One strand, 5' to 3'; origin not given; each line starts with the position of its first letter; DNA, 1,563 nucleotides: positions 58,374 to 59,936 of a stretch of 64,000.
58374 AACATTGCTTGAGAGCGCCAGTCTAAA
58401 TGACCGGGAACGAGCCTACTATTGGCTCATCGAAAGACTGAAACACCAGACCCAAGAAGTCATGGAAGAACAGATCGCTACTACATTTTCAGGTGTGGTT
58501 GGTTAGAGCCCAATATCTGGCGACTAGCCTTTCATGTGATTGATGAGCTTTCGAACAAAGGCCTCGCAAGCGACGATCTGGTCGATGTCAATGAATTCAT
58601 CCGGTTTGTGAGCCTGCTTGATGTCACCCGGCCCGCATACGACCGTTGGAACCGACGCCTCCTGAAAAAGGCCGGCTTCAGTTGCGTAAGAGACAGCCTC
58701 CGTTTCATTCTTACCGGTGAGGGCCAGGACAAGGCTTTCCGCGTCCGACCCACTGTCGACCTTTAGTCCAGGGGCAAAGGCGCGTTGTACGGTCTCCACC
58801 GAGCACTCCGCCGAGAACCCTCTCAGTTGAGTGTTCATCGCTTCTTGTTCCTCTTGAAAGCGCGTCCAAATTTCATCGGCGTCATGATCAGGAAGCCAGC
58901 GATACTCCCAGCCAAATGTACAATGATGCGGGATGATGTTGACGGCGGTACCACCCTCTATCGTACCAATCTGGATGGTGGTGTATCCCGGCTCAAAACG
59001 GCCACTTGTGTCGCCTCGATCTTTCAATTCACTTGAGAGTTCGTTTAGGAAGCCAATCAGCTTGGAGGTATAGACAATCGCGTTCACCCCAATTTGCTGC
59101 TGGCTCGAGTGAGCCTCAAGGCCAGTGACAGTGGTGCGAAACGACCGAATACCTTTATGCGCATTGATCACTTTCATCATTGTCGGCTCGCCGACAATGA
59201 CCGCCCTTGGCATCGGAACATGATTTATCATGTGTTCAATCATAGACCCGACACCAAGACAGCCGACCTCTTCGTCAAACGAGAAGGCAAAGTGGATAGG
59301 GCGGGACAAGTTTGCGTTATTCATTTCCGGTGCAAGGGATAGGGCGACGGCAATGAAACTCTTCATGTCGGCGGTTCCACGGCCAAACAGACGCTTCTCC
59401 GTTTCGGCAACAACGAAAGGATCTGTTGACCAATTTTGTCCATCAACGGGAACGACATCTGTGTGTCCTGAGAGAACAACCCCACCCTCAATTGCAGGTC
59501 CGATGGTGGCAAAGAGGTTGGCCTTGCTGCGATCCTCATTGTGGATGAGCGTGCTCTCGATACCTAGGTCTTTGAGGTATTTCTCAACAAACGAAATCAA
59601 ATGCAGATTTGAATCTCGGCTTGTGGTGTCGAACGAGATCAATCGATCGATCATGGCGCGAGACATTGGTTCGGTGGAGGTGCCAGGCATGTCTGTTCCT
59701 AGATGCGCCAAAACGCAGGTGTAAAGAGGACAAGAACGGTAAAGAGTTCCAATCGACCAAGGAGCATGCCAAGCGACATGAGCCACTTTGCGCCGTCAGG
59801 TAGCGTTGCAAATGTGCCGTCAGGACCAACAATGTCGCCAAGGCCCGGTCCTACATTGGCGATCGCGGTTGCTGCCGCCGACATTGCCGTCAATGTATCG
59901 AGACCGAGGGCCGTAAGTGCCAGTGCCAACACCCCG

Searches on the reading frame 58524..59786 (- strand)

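Call 57: search_protein_families(library=pfam, proteins=[window:58524-59786:-], max_evalue=0.00001)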
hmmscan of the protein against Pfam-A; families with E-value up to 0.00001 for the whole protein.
window:58524-59786:- (420 aa): 2 families
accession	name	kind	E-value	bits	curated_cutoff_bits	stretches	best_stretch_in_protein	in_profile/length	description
PF01546.33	Peptidase_M20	-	9e-33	114.3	24.6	1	105-416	2-205/206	Peptidase family M20/M25/M40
PF07687.19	M20_dimer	-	1e-20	74.1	21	1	208-313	1-98/107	Peptidase dimerisation domain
